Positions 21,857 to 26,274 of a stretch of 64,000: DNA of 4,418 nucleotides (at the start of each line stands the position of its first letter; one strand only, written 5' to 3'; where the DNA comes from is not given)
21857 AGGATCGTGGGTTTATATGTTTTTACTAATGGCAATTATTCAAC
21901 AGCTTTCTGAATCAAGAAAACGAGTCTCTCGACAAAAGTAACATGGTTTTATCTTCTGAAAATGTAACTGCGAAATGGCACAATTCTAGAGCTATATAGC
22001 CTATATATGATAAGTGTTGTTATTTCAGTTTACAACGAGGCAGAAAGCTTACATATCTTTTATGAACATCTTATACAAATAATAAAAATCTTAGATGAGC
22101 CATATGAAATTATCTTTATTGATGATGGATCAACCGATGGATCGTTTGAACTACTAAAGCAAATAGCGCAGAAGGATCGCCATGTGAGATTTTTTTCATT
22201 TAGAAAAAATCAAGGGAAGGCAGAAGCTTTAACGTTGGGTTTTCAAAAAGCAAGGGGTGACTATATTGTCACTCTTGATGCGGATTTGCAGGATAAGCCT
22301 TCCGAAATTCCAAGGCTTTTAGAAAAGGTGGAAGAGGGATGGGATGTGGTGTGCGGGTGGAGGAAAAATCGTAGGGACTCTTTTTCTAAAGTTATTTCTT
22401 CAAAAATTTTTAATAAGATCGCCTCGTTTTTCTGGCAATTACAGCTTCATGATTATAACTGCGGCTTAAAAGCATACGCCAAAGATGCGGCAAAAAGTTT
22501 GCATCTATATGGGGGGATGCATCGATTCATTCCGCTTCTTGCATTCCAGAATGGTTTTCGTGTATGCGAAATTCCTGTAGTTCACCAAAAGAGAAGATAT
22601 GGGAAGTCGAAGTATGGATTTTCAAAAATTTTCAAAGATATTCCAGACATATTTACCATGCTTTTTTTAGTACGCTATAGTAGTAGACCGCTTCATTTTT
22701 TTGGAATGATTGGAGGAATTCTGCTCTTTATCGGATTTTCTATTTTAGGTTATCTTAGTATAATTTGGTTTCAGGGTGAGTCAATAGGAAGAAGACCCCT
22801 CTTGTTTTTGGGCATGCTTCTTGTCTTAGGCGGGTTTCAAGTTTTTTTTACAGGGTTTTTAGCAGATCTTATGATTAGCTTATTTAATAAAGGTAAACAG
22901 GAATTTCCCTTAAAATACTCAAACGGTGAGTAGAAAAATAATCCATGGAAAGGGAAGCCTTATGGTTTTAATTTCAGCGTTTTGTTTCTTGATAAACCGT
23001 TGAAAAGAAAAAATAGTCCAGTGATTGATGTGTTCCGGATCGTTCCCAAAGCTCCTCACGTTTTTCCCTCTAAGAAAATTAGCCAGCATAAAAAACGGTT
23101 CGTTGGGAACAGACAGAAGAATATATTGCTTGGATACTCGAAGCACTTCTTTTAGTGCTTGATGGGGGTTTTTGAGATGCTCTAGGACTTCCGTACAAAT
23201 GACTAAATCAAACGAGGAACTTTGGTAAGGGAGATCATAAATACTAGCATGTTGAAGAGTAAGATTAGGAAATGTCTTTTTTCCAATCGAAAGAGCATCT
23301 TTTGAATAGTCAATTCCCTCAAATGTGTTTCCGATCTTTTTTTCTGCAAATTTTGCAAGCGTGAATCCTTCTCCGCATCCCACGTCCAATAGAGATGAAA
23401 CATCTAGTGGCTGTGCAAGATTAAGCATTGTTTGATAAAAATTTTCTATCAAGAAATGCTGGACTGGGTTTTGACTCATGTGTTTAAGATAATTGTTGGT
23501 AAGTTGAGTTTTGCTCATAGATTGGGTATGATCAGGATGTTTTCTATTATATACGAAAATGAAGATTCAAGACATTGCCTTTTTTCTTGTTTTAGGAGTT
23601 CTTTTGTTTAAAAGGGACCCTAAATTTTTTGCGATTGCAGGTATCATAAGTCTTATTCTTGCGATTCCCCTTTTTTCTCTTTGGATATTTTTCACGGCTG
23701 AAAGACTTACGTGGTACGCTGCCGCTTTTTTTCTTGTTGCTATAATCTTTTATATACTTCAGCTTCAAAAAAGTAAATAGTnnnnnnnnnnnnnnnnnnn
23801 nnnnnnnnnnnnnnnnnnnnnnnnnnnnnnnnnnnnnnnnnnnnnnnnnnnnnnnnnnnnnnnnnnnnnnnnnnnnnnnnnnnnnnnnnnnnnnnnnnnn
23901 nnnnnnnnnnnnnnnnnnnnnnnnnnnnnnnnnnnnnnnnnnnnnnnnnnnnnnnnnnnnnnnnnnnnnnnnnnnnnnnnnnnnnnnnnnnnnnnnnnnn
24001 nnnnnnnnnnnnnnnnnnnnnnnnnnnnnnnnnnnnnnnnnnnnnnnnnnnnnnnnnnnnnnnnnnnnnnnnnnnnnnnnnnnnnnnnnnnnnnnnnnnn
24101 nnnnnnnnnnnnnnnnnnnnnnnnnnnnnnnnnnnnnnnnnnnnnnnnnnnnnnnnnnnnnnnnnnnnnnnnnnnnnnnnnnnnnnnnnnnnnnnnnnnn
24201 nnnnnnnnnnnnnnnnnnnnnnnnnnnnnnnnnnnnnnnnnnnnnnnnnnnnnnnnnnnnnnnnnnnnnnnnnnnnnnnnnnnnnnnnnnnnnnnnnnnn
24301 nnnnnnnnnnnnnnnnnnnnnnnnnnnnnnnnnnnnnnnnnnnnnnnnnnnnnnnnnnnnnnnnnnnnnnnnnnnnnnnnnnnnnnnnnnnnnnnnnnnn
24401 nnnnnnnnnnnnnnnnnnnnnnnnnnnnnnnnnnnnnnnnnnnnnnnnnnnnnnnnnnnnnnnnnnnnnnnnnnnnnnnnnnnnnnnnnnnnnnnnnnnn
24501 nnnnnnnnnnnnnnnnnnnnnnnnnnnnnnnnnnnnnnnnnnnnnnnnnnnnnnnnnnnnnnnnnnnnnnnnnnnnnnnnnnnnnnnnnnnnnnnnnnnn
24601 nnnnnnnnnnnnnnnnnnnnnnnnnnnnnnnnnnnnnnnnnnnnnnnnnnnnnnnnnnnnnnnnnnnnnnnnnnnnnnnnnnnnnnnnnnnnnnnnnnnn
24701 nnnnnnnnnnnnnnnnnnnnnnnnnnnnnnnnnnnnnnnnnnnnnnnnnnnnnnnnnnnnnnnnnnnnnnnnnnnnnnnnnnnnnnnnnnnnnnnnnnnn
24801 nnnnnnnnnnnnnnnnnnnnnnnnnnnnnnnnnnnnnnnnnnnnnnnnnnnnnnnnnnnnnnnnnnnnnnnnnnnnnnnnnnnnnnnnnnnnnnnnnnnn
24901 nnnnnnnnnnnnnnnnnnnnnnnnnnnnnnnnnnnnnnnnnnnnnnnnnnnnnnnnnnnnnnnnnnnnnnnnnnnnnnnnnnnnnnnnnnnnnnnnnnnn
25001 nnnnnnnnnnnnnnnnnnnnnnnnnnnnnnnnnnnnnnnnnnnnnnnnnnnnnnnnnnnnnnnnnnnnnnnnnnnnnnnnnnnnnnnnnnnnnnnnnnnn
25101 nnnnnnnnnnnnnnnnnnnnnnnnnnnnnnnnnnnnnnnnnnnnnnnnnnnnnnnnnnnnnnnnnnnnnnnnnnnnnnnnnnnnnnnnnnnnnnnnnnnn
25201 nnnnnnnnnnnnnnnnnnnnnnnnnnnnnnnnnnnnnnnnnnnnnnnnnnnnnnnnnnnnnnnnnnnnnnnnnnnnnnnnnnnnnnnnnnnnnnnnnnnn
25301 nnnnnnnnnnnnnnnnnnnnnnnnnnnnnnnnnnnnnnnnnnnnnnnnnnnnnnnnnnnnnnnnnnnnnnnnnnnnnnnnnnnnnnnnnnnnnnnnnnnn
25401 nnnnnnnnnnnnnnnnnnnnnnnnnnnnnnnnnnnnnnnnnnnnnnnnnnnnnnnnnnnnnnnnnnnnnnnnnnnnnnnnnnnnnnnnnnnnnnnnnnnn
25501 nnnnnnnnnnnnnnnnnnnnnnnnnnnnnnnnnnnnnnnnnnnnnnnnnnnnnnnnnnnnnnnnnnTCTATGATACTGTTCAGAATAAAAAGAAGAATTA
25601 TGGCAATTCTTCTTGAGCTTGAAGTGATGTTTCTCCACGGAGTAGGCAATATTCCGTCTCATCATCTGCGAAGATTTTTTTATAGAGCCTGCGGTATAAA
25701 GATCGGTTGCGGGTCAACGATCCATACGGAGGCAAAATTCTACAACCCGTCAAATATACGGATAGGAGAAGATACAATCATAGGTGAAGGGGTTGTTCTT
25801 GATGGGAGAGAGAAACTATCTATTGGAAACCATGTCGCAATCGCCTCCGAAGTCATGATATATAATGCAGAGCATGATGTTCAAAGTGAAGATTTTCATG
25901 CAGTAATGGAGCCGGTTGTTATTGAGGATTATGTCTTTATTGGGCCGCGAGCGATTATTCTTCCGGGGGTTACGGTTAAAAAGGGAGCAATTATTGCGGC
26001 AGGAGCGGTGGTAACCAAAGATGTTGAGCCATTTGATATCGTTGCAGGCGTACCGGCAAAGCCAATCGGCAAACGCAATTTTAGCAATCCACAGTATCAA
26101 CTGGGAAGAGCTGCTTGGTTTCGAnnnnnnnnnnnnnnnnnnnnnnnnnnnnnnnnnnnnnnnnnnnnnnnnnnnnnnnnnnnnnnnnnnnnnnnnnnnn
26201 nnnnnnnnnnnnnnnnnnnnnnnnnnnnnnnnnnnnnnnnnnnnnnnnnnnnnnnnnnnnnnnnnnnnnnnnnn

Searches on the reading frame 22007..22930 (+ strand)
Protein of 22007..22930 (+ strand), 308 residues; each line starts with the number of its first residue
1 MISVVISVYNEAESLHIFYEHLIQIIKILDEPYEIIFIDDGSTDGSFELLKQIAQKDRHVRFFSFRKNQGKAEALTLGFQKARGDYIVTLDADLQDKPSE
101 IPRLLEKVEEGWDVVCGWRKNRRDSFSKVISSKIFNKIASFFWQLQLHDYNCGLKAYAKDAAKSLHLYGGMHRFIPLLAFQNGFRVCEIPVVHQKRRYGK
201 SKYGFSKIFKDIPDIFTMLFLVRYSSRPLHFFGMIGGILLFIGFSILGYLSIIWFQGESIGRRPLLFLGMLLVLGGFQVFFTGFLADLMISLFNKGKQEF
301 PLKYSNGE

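Call 9: search_protein_families(library=pfam, proteins=[window:22007-22930:+], max_evalue=0.0001)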
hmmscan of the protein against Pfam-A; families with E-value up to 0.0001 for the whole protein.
window:22007-22930:+ (308 aa): 2 families
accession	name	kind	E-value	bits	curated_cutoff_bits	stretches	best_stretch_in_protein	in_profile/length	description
PF00535.33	Glycos_transf_2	-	1.6e-36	126.2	23.3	1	3-163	1-165/168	Glycosyl transferase family 2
PF10111.15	Glyco_tranf_2_2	-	4.1e-12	46.6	27.3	1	3-94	1-92/276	Glycosyltransferase like family 2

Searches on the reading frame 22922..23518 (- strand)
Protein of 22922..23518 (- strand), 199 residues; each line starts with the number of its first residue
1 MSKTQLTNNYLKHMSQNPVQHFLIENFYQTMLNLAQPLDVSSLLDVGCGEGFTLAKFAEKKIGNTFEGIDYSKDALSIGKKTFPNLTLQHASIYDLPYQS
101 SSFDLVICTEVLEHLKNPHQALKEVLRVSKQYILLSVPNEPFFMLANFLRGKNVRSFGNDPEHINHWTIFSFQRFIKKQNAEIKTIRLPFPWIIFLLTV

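Call 29: search_protein_families(library=pfam, proteins=[window:22922-23518:-], max_evalue=0.00001)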
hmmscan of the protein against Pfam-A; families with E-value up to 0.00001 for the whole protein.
window:22922-23518:- (199 aa): 6 families
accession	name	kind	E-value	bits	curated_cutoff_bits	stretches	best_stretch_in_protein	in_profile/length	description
PF08241.18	Methyltransf_11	-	4.7e-20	72.5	21.2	1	44-130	1-88/95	Methyltransferase domain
PF13847.12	Methyltransf_31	-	1.2e-17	64.3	27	1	42-131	6-103/145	Methyltransferase domain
PF13649.12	Methyltransf_25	-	1.5e-17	64.5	27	1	44-130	2-94/97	Methyltransferase domain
PF13489.12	Methyltransf_23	-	2.4e-17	63.6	27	1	34-183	16-161/164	Methyltransferase domain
PF08242.18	Methyltransf_12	-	1.6e-15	58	30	1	44-128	1-91/98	Methyltransferase domain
PF07021.18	MetW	-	6.4e-12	45.9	21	1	39-143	13-115/193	Methionine biosynthesis protein MetW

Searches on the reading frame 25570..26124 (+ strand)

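Call 29: search_protein_families(library=pfam, proteins=[window:25570-26124:+], max_evalue=0.00001)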
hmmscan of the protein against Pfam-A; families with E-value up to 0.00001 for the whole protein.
window:25570-26124:+ (185 aa): 2 families
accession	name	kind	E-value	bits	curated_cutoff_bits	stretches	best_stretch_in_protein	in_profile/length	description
PF00132.30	Hexapep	-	6.9e-15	54.5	27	1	116-150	2-36/36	Bacterial transferase hexapeptide (six repeats)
PF14602.12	Hexapep_2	-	5.1e-08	32.9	27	1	115-150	1-34/34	Hexapeptide repeat of succinyl-transferase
